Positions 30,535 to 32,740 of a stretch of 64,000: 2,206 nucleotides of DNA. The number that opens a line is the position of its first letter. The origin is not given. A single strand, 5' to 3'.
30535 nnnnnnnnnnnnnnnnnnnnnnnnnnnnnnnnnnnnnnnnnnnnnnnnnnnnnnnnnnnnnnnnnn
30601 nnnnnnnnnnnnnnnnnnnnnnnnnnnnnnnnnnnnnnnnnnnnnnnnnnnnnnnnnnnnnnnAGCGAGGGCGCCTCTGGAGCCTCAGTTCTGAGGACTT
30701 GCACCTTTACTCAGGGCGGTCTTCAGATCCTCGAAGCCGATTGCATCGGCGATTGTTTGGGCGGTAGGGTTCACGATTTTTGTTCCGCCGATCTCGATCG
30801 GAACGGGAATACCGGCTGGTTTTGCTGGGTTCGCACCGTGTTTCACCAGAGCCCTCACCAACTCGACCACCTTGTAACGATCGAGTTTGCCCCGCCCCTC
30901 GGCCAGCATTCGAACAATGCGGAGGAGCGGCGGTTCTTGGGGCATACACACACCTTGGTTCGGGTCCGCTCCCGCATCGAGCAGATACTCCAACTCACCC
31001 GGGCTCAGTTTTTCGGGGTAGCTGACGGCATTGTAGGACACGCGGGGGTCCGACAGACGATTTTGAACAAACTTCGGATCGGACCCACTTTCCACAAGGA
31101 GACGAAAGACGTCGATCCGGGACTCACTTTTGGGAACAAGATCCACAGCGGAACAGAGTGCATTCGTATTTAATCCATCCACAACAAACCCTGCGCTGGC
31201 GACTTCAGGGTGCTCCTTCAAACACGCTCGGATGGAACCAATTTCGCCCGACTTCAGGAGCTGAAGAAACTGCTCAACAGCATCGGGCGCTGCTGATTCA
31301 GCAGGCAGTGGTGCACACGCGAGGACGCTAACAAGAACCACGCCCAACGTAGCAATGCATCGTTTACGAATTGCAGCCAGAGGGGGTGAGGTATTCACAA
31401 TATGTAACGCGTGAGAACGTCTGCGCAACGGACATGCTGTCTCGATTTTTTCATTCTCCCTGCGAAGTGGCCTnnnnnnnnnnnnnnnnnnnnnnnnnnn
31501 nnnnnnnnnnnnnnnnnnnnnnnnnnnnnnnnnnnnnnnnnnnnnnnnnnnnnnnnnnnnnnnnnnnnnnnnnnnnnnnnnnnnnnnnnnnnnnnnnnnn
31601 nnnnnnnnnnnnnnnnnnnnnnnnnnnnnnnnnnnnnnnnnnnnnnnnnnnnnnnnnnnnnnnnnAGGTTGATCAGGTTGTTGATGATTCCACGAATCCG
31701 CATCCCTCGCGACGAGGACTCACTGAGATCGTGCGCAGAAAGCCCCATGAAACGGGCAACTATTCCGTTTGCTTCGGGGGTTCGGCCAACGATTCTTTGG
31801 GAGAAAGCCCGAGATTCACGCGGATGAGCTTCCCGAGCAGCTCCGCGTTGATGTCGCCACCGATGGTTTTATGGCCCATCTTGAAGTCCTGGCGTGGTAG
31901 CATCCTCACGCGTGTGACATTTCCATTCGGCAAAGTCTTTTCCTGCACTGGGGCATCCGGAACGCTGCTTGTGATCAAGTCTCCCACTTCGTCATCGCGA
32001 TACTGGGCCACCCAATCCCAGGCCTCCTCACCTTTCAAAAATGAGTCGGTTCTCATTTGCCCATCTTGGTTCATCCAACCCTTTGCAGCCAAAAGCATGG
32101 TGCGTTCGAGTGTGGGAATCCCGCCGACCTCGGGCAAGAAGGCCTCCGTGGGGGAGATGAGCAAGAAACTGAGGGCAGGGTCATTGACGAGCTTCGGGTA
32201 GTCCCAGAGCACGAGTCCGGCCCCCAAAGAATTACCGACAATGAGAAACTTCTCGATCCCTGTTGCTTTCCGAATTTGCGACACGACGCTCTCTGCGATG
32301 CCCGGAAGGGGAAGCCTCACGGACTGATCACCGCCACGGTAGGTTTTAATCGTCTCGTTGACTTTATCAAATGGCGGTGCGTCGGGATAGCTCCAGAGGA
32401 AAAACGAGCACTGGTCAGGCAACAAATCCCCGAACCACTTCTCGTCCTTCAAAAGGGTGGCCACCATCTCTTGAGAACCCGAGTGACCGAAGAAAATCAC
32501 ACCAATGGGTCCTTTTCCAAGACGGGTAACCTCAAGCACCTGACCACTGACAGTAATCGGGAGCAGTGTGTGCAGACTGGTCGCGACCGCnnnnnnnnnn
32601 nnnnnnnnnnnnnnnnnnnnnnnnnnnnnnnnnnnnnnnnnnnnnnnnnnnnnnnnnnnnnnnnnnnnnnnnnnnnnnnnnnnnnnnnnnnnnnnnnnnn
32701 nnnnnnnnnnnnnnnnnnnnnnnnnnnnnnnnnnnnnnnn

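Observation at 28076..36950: Lower-GC 9 kb island of secreted and membrane proteins with eukaryote-like domains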

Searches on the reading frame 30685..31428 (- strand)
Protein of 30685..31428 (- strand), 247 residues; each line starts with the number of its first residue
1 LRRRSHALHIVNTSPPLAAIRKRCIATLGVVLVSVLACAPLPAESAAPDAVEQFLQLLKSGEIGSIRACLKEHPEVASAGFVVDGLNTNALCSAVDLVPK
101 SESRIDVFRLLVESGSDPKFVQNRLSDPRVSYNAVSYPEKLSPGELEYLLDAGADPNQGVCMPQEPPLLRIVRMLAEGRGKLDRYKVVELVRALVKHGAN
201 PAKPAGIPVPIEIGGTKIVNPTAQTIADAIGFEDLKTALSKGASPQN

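Call 4: search_protein_families(library=pfam, proteins=[window:30685-31428:-], max_evalue=0.01)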
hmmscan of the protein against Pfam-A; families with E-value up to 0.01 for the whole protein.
window:30685-31428:- (247 aa): 1 family
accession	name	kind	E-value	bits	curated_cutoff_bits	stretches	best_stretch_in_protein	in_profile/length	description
PF00023.36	Ank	-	0.00018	22.1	21.1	0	188-201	15-28/33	Ankyrin repeat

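Call 19: search_protein_families(library=ncbifam, proteins=[window:30685-31428:-], max_evalue=0.01)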
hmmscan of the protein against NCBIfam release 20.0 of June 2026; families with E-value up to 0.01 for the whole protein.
window:30685-31428:- (247 aa): 0 families

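Call 20: search_protein_families(library=padloc, proteins=[window:30685-31428:-], max_evalue=0.01)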
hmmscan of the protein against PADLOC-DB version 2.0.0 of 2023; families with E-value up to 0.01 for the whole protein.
window:30685-31428:- (247 aa): 0 families

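Call 36: search_protein_families(library=pfam, proteins=[window:30685-31428:-], max_evalue=10)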
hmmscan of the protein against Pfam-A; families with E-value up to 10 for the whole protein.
window:30685-31428:- (247 aa): 3 families
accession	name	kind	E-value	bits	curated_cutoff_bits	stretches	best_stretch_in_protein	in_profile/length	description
PF00023.36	Ank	-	0.00018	22.1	21.1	1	188-201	15-28/33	Ankyrin repeat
PF13606.12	Ank_3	-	0.058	14.4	22.3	0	186-201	13-28/30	Ankyrin repeat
PF13637.12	Ank_4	-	0.063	14.1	22.7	0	188-203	10-25/50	Ankyrin repeats (many copies)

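Call 68: find_related_loci(query=window:30685-31428:-, collection=viral_contigs, flank=5000)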
Query window:30685-31428:- (247 aa) in viral_contigs; peptide patterns used: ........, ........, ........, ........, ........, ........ (x = any residue, [..] = any of these).
8 stretches matched a pattern, but none encodes a relative of the query by tblastn (E <= 1e-3).

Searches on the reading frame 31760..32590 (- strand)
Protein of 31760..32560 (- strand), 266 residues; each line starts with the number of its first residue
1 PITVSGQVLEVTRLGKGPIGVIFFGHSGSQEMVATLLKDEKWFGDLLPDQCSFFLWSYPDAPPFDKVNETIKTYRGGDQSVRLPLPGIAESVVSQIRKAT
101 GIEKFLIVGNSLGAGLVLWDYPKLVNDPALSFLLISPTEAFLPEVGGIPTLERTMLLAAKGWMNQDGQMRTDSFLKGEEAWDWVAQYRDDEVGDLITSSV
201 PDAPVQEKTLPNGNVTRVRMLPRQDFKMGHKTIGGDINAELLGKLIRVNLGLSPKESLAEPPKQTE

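Call 36: search_protein_families(library=pfam, proteins=[window:31760-32560:-], max_evalue=10)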
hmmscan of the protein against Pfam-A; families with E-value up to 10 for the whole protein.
window:31760-32560:- (266 aa): 2 families
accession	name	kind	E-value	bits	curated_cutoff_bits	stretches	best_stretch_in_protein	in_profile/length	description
PF00561.26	Abhydrolase_1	-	0.00084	19.5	25.8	1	88-142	55-103/245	alpha/beta hydrolase fold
PF12697.13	Abhydrolase_6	-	0.021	15.9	26.3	1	93-185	58-144/217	Alpha/beta hydrolase family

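Call 63: find_related_loci(query=A2, collection=metagenome_contigs, flank=10000)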
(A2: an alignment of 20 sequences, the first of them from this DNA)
Query A2 (276 aa) in metagenome_contigs; peptide patterns used: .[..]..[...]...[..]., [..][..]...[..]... (x = any residue, [..] = any of these).
600 stretches matched a pattern (row limit reached: there are more); 12 encode a relative of the query (tblastn E <= 1e-3); 12 distinct loci.
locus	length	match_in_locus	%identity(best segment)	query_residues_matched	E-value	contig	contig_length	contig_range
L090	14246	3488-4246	75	10-276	1e-131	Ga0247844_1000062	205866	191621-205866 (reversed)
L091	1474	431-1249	52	3-276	1e-96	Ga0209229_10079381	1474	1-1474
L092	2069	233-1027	45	7-270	8e-69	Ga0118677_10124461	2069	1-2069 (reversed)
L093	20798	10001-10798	38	10-272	2e-54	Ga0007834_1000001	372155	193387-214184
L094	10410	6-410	66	140-274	4e-53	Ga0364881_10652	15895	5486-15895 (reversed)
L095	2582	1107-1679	53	12-271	4e-53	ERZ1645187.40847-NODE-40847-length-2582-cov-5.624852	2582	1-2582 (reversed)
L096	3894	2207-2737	41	10-198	1e-40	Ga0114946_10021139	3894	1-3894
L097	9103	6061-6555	46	4-168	6e-39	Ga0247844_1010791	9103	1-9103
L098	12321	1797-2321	39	12-198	1e-37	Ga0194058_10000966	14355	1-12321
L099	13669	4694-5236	39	10-202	5e-37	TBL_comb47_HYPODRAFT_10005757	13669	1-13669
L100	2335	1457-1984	40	12-199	6e-37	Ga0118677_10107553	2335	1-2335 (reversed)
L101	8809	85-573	43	12-168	2e-33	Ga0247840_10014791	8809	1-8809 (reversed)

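Call 65: predict_structure(alignment_id=A2)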
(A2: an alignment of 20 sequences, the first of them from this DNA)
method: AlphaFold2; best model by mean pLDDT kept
length: 276 residues; sequences in the alignment: 20
mean_pLDDT: 93.0   pTM: 0.90
mean pLDDT of the five models: 93.0, 92.8, 92.5, 92.3, 91.0
residues with pLDDT >= 90: 226; 70-90: 37; 50-70: 10; < 50: 3
segments of 3 or more residues with pLDDT < 50: 1-3
pLDDT, mean of each block of 10 residues (from residue 1): 68 96 97 98 96 95 97 97 95 97 98 99 98 98 98 95 97 86 93 97 93 78 80 82 95 98 97 82
secondary structure, 60 per line:
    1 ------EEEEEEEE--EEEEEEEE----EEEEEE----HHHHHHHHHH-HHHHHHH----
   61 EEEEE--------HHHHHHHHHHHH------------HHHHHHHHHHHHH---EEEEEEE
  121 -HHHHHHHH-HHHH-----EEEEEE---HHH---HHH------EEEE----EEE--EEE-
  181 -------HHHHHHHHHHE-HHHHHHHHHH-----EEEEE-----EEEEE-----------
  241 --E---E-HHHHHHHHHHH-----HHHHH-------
elements in order: E7-14 E17-24 E29-34 H39-48 H50-56 E61-65 H74-85 H98-110 E114-120 H122-129 H131-134 E140-145 E164-167 E172-174 E177-179 H188-197 H200-209 E215-219 E225-229 H249-259 H265-269

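Call 69: fold_search(model_id=the predicted structure, library=pdb)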
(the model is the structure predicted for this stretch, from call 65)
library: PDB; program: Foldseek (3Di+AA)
matches with E <= 10: 1364; with E <= 0.001: 281
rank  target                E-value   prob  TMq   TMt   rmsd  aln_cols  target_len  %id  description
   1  5xo8_H                6.2e-06  1.00  0.33  0.34   4.9       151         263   17  Crystal structure of a novel ZEN lactonase mutant with ligand Z (released 2018-05-02)
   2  5xo6_F                6.6e-06  1.00  0.33  0.35   8.8       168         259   17  Crystal structure of a novel ZEN lactonase mutant (released 2018-05-02)
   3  5ie5_A                7.5e-06  1.00  0.33  0.35   5.6       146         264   16  Crystal structure of a lactonase double mutant in complex with substrate a (released 2017-01-04)
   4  6jrc_B                7.5e-06  1.00  0.34  0.35   9.1       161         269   17  ZHD complex with hydrolyzed alpha-ZOL (released 2020-04-08)
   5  6jra_B                8.0e-06  1.00  0.33  0.34   5.7       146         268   17  ZHD/W183F complex with hydrolyzed aZOL (released 2020-04-08)
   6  5xo6_E                8.0e-06  1.00  0.32  0.34   4.9       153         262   16  Crystal structure of a novel ZEN lactonase mutant (released 2018-05-02)
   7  5c7y_A                9.6e-06  1.00  0.33  0.34   5.7       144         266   17  ZHD-Intermediate complex after ZHD crystal soaking in ZEN for 9min (released 2016-06-29)
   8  8jlv_A                1.2e-05  1.00  0.33  0.34   4.7       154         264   19  Beneficial flip of substrate orientation enable determine substrate specificity for zearalenone lactone hydrolase (released 2023-12-06)
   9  5xmw_B                1.2e-05  1.00  0.30  0.31   6.4       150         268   17  Selenomethionine-derivated ZHD (released 2018-04-25)
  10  3llc                  1.3e-05  1.00  0.31  0.33   6.4       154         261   16  Crystal structure of Putative hydrolase (YP_002548124.1) from Agrobacterium vitis S4 at 1.80 A resolution (released 2010-03-23)
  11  5z5j_A                1.5e-05  1.00  0.33  0.34   4.9       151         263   17  Crystal structure of a lactonase double mutant (released 2018-05-02)
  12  2ocl                  1.6e-05  1.00  0.33  0.35   4.5       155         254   15  Crystal structure of valacyclovir hydrolase S122A mutant (released 2008-02-05)
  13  2ock                  1.6e-05  1.00  0.31  0.34   5.0       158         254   16  Crystal structure of valacyclovir hydrolase D123N mutant (released 2008-02-05)
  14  5c81_B                1.6e-05  1.00  0.33  0.34   9.2       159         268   18  ZHD-Intermediate complex after ZHD crystal soaking in ZEN for 12min (released 2016-06-29)
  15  6jr5_B                1.6e-05  1.00  0.33  0.34   9.2       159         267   18  ZHD/H242A complex with bZOL (released 2020-04-08)
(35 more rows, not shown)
